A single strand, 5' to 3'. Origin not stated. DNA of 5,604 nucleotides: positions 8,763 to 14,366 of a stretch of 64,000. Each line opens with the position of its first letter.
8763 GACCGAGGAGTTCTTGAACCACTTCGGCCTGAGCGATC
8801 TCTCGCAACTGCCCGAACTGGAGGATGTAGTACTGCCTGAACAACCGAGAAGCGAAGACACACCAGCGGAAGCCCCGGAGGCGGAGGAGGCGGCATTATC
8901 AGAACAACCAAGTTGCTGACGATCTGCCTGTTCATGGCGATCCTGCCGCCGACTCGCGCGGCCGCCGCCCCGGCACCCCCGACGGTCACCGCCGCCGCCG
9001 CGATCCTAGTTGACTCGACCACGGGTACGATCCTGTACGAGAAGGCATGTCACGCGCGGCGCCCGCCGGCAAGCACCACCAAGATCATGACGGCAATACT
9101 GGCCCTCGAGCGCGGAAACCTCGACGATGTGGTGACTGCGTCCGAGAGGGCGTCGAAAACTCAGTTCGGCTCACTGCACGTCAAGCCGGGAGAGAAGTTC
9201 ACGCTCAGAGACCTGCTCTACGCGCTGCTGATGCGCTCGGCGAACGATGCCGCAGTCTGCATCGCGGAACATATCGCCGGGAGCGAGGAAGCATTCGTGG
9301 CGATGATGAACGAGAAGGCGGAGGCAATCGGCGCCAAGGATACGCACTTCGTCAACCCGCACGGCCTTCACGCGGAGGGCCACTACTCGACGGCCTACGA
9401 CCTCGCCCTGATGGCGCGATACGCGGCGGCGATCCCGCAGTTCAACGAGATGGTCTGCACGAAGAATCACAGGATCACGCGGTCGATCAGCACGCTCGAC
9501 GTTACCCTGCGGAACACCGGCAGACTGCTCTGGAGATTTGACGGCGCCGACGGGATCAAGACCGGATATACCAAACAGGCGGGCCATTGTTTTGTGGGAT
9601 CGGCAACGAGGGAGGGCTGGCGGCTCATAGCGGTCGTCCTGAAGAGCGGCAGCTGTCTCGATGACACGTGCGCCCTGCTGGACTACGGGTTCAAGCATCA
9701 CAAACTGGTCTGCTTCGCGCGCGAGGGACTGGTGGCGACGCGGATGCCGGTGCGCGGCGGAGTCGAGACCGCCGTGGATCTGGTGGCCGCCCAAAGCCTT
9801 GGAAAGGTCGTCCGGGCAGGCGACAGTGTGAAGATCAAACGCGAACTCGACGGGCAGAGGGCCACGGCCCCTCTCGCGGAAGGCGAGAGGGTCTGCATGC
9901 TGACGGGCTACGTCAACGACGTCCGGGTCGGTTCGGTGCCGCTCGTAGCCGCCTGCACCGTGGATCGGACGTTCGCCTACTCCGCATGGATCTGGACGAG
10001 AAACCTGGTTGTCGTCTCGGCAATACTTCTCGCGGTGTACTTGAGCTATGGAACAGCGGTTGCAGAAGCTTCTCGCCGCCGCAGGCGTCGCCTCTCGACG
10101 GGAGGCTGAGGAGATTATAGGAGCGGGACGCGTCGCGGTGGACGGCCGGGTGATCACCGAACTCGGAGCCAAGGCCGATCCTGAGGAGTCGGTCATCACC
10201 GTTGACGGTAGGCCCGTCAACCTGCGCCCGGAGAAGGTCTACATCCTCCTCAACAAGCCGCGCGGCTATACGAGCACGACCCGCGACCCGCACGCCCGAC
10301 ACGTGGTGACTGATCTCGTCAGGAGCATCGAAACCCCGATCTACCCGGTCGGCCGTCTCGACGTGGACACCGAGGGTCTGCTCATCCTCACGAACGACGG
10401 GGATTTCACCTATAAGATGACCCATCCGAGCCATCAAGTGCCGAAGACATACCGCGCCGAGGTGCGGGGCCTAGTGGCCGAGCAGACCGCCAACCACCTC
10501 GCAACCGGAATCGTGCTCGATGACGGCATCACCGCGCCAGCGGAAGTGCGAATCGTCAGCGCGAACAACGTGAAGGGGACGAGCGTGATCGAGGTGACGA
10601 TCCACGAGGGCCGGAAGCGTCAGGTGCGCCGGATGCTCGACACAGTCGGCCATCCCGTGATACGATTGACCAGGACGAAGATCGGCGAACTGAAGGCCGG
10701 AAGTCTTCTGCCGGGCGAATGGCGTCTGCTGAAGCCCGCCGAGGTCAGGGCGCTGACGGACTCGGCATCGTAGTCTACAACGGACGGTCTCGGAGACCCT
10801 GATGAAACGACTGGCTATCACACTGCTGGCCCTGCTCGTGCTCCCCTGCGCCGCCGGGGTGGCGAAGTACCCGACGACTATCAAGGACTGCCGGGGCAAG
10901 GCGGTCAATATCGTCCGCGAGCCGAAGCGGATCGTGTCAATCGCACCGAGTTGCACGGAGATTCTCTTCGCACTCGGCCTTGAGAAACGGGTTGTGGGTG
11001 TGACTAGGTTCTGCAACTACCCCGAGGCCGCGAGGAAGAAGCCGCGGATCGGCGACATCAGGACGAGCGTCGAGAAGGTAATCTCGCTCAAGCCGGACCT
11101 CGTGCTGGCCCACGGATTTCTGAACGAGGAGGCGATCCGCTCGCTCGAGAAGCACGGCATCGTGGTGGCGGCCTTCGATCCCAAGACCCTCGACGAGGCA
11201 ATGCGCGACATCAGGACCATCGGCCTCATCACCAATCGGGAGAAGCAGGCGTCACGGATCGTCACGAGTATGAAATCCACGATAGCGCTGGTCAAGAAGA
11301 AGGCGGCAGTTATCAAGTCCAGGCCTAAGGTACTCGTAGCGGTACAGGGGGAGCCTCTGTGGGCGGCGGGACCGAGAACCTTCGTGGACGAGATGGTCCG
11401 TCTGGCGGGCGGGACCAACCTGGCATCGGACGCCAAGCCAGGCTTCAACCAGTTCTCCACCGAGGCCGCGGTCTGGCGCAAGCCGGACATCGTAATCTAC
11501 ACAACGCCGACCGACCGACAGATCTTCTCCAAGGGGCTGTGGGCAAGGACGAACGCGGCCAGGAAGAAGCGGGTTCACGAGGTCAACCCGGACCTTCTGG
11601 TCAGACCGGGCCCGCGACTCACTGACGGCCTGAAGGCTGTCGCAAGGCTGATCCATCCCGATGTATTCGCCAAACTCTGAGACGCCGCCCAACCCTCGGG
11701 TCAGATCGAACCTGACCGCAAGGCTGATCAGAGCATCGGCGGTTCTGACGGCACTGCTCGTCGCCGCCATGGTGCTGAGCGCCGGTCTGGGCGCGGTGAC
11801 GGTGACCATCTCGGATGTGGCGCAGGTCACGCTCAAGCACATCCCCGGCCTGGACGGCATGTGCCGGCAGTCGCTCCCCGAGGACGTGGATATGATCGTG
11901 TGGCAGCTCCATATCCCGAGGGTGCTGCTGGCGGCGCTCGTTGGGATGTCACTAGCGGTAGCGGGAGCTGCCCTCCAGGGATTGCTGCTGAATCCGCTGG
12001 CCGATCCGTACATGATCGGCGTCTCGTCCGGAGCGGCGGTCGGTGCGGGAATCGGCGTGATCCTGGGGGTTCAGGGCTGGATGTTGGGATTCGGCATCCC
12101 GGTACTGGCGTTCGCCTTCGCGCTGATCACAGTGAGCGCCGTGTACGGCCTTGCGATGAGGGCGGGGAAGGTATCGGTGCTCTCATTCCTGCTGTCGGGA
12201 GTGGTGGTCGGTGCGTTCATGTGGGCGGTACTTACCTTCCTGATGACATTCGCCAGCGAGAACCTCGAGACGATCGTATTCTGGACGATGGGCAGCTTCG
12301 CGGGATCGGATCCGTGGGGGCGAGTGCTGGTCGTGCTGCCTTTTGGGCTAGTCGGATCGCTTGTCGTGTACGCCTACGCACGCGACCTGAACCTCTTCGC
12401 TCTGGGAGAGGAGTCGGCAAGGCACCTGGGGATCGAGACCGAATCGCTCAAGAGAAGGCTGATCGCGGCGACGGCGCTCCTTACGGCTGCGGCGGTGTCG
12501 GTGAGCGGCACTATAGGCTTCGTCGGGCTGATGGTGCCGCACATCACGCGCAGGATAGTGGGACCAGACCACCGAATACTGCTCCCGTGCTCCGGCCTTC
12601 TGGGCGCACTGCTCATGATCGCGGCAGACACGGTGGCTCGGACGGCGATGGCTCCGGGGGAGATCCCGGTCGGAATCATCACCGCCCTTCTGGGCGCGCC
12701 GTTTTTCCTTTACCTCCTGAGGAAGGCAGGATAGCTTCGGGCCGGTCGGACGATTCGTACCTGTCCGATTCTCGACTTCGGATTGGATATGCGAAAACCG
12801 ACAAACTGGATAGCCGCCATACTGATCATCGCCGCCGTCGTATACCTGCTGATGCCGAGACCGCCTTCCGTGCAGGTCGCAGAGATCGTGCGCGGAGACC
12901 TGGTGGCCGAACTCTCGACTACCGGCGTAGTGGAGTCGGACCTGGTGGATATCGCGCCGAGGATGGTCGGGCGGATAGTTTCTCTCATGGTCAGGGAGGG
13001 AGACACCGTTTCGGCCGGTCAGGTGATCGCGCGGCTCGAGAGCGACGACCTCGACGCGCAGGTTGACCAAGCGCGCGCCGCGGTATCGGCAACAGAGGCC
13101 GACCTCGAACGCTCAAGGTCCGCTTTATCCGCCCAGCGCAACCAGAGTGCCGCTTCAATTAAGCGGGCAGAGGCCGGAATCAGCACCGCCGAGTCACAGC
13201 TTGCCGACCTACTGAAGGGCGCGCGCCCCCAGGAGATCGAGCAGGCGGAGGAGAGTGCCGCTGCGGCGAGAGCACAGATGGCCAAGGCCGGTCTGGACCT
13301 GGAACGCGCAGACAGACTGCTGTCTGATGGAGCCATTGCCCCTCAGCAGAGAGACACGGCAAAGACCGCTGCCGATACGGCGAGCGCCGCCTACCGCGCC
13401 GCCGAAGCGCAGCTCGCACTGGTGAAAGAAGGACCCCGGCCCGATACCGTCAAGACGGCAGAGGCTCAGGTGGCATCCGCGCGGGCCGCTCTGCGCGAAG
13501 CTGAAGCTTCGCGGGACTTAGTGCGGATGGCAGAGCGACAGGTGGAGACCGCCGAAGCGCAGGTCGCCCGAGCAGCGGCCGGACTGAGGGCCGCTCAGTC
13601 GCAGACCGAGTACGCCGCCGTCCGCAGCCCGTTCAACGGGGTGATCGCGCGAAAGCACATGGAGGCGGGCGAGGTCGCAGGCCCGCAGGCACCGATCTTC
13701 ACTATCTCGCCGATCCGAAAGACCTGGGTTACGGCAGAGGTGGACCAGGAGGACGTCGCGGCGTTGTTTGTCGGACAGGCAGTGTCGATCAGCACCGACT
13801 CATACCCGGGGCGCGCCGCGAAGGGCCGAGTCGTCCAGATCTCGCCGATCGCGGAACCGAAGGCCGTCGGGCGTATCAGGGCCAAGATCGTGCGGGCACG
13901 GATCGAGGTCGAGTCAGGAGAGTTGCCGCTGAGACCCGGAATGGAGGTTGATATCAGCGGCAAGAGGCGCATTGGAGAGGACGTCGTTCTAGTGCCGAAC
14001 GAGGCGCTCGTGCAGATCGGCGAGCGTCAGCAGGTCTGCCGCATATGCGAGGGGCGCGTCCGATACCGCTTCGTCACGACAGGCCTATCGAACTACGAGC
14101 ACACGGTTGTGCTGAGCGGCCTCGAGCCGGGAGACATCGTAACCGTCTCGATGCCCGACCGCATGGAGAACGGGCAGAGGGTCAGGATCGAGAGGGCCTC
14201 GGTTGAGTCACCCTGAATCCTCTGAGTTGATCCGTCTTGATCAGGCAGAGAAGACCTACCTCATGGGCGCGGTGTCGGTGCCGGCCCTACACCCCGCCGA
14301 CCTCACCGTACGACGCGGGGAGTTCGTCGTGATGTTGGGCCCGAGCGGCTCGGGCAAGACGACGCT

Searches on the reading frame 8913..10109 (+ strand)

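Call 63: search_protein_families(library=pfam, proteins=[window:8913-10109:+], max_evalue=0.00001)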
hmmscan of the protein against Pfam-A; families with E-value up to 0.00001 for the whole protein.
window:8913-10109:+ (398 aa): 2 families
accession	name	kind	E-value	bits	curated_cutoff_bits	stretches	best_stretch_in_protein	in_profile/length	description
PF00768.25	Peptidase_S11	-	3.6e-72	243.1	27.6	1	19-244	4-236/239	D-alanyl-D-alanine carboxypeptidase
PF07943.18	PBP5_C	-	6.4e-06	26.7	21.2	1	273-351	11-90/91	Penicillin-binding protein 5, C-terminal domain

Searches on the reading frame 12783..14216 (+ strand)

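Call 63: search_protein_families(library=pfam, proteins=[window:12783-14216:+], max_evalue=0.00001)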
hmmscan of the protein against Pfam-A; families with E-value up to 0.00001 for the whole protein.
window:12783-14216:+ (477 aa): 3 families
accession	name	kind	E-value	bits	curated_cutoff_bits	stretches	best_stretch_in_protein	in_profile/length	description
PF16576.10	HlyD_D23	-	9.1e-26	90.9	30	1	234-387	67-212/214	Barrel-sandwich domain of CusB or HlyD membrane-fusion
PF13437.12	HlyD_3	-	4.3e-19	69.7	22.2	1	280-386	2-106/106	HlyD family secretion protein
PF13533.13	Biotin_lipoyl_2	-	2.6e-06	27.5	29.8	0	57-86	3-32/32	Biotin-lipoyl like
